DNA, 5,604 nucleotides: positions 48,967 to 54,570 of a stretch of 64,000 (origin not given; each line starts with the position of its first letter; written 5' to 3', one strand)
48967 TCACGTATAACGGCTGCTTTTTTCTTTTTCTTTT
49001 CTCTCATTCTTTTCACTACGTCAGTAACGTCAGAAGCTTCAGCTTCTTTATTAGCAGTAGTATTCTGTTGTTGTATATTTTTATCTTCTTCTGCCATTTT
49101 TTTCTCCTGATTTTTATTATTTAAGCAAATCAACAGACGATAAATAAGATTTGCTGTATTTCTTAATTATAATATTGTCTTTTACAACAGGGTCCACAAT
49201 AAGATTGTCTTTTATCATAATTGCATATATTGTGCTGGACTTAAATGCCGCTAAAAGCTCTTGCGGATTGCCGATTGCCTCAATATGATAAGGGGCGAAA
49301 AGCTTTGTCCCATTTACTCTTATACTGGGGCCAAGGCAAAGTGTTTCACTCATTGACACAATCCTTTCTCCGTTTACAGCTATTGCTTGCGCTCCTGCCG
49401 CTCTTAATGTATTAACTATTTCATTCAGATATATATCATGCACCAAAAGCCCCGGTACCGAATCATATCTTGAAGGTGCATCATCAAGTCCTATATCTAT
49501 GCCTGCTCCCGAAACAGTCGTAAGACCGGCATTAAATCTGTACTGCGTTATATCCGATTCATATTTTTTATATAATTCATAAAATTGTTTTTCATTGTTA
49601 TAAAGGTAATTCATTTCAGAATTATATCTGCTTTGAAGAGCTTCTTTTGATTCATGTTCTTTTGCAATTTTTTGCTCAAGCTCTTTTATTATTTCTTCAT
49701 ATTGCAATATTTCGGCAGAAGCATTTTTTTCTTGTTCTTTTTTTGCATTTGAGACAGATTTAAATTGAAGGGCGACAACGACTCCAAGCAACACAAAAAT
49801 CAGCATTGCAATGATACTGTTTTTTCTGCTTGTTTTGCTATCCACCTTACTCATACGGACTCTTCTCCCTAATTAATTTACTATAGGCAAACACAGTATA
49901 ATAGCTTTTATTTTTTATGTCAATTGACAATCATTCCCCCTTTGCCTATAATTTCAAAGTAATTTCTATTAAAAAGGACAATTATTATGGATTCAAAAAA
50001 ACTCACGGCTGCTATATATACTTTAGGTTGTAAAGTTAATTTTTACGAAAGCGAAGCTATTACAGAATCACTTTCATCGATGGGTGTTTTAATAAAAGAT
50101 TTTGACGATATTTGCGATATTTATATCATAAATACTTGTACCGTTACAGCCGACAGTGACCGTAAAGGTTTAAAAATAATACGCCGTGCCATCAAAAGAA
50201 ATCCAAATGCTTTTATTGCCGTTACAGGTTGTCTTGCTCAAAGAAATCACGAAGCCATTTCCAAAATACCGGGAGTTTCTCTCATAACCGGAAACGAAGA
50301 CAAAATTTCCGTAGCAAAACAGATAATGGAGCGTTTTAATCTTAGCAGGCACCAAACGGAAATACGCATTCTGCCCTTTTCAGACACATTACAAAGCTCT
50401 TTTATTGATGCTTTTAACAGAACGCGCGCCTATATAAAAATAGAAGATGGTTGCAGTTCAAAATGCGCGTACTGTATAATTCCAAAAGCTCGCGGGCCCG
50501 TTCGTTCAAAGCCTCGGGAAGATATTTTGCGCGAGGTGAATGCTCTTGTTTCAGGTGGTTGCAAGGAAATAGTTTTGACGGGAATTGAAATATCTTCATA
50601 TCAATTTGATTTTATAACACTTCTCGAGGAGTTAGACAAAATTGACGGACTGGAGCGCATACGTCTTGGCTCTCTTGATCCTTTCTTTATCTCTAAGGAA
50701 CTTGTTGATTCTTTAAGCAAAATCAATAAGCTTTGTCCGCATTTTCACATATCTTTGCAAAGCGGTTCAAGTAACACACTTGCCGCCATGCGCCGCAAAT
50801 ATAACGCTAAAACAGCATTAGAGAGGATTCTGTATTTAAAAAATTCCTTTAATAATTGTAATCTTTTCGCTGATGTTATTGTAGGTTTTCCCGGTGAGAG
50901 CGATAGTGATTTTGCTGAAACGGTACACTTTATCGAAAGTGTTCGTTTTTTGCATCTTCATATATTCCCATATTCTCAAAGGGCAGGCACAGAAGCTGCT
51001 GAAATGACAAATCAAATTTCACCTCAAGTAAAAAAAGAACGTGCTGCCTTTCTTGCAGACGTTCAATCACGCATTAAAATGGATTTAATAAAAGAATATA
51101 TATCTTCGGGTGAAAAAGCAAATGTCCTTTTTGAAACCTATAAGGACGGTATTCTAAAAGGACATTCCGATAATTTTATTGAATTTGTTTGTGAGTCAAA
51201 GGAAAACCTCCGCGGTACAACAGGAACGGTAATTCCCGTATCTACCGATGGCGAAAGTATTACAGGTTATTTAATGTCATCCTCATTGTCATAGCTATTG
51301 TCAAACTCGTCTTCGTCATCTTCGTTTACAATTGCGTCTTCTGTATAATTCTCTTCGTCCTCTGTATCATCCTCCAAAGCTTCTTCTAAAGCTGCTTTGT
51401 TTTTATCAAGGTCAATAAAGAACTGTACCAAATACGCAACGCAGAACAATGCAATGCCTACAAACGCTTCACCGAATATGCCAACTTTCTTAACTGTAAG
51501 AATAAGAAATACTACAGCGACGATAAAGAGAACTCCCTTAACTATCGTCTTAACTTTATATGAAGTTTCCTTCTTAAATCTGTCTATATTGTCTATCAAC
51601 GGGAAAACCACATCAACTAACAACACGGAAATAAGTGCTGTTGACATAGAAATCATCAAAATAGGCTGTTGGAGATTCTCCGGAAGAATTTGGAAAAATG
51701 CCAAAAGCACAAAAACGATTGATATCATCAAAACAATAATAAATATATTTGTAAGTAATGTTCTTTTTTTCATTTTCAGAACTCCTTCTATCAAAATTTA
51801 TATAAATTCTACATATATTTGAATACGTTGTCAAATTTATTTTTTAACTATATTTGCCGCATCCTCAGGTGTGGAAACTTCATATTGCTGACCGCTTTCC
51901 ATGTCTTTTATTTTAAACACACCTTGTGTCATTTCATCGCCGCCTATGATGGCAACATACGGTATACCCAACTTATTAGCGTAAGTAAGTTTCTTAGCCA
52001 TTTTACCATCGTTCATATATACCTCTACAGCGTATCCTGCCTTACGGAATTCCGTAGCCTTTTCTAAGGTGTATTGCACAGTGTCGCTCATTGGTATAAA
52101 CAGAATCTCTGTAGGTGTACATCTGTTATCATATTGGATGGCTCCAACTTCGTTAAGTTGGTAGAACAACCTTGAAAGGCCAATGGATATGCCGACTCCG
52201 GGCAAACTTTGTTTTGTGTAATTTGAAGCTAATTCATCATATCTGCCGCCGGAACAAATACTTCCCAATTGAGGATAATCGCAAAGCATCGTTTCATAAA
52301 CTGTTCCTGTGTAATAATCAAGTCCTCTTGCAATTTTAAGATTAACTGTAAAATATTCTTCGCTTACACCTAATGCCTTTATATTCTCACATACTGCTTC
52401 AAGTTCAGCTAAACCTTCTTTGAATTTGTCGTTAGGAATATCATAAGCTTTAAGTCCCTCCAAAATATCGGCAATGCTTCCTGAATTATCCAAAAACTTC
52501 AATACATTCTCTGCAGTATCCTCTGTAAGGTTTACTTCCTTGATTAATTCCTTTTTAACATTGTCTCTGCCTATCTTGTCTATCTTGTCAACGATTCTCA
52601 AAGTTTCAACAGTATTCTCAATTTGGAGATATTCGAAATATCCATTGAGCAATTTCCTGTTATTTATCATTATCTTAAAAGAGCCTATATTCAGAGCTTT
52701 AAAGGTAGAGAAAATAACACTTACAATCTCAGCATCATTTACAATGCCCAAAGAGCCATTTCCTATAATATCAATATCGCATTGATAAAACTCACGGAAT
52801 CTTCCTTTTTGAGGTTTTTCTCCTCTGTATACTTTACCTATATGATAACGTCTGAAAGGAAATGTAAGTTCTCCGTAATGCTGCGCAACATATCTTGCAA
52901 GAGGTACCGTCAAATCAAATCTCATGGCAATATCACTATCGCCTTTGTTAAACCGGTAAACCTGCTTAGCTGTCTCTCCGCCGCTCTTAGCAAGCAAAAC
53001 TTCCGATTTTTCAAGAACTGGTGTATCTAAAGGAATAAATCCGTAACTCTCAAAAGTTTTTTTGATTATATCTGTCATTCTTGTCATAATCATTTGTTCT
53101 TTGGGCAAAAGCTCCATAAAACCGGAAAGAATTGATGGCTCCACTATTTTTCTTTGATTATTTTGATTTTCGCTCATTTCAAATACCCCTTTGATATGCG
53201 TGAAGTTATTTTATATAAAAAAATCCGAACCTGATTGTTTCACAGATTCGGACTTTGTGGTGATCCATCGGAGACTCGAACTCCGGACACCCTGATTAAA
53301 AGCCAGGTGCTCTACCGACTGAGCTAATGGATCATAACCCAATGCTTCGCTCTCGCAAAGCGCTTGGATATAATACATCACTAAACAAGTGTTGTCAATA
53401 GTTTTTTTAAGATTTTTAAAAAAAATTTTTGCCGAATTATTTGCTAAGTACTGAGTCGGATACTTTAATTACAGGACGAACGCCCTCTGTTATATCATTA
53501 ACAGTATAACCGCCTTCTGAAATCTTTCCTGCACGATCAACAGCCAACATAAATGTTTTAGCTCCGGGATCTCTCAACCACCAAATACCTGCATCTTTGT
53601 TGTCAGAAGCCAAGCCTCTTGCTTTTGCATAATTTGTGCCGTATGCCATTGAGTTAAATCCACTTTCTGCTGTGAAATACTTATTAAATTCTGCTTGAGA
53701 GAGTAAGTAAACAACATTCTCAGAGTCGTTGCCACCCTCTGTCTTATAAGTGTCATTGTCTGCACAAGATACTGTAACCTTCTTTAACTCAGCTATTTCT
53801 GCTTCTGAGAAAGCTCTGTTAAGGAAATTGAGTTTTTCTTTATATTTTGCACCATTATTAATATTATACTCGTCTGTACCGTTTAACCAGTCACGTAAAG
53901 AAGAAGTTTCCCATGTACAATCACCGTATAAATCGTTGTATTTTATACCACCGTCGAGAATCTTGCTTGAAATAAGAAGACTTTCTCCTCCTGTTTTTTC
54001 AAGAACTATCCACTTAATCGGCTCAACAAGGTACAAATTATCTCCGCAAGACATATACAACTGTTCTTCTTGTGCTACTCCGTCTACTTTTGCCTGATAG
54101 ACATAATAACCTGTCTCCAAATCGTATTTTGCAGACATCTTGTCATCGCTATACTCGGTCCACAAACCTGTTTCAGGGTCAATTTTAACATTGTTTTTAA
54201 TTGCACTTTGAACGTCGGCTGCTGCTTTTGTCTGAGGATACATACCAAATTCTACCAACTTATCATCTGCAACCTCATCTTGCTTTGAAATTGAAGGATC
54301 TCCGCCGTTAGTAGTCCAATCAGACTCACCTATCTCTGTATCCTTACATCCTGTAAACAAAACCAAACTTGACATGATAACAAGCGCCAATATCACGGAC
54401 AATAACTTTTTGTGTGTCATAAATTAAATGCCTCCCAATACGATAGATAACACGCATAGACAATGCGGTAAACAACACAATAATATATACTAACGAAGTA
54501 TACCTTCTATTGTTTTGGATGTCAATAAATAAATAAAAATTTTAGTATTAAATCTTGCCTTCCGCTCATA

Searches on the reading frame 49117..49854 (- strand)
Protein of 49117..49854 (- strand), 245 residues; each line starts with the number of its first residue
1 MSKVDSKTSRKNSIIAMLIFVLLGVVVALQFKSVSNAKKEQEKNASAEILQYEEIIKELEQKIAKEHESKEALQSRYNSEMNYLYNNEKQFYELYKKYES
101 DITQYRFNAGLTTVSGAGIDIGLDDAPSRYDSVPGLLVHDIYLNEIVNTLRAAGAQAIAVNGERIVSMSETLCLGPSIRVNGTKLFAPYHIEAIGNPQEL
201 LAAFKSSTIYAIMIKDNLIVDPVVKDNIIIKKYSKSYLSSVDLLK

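Call 59: search_protein_families(library=pfam, proteins=[window:49117-49854:-], max_evalue=0.00001)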
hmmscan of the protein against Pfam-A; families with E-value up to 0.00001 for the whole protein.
window:49117-49854:- (245 aa): 1 family
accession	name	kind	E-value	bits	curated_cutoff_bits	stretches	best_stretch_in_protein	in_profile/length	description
PF05949.17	DUF881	-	8.7e-34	116.9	25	1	102-236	2-139/146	Bacterial protein of unknown function (DUF881)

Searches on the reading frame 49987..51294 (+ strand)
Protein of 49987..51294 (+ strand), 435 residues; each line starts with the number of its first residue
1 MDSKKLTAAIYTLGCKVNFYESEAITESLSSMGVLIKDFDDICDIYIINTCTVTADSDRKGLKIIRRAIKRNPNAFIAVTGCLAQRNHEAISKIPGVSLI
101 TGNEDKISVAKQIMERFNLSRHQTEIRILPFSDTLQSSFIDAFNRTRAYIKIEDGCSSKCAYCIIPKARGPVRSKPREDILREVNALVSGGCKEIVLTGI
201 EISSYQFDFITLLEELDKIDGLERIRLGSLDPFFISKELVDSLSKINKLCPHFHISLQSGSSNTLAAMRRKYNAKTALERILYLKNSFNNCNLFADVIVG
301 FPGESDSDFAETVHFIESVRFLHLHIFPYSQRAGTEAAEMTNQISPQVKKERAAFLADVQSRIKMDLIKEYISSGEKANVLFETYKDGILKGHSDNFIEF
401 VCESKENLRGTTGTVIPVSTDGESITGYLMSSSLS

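Call 59: search_protein_families(library=pfam, proteins=[window:49987-51294:+], max_evalue=0.00001)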
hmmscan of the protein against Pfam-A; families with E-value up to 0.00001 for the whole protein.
window:49987-51294:+ (435 aa): 2 families
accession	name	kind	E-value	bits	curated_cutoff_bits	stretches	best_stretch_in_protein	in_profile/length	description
PF04055.27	Radical_SAM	-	2.3e-26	93.4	29.5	1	154-316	5-166/166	Radical SAM superfamily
PF00919.26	UPF0004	-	7.5e-23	80.8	27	1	8-101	2-97/98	Uncharacterized protein family UPF0004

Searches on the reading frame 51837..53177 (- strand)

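Call 59: search_protein_families(library=pfam, proteins=[window:51837-53177:-], max_evalue=0.00001)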
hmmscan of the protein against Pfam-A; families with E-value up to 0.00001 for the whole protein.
window:51837-53177:- (446 aa): 3 families
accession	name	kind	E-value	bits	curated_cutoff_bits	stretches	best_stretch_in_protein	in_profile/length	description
PF13393.11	tRNA-synt_His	-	1.1e-38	133.7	25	1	19-337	1-308/308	Histidyl-tRNA synthetase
PF03129.25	HGTP_anticodon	-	5.4e-14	52.6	21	1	360-438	4-86/94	Anticodon binding domain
PF00152.25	tRNA-synt_2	-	1.4e-06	28.1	25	1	30-161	24-139/308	tRNA synthetases class II (D, K and N)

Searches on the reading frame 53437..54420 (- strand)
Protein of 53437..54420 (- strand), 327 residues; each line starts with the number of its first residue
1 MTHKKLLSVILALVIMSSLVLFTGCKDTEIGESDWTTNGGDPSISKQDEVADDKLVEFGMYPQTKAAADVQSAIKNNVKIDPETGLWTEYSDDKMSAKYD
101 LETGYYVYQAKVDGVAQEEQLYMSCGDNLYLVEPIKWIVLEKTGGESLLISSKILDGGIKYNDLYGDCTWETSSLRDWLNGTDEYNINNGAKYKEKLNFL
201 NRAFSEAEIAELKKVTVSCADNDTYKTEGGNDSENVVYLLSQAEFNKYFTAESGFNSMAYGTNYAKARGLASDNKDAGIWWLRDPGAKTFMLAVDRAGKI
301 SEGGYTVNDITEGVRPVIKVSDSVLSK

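Call 59: search_protein_families(library=pfam, proteins=[window:53437-54420:-], max_evalue=0.00001)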
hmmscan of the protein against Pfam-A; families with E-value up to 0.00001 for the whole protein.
window:53437-54420:- (327 aa): 1 family
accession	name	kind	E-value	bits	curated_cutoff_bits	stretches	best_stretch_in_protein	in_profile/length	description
PF19789.6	DUF6273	-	5e-18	66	23.5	1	146-320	3-170/172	Domain of unknown function (DUF6273)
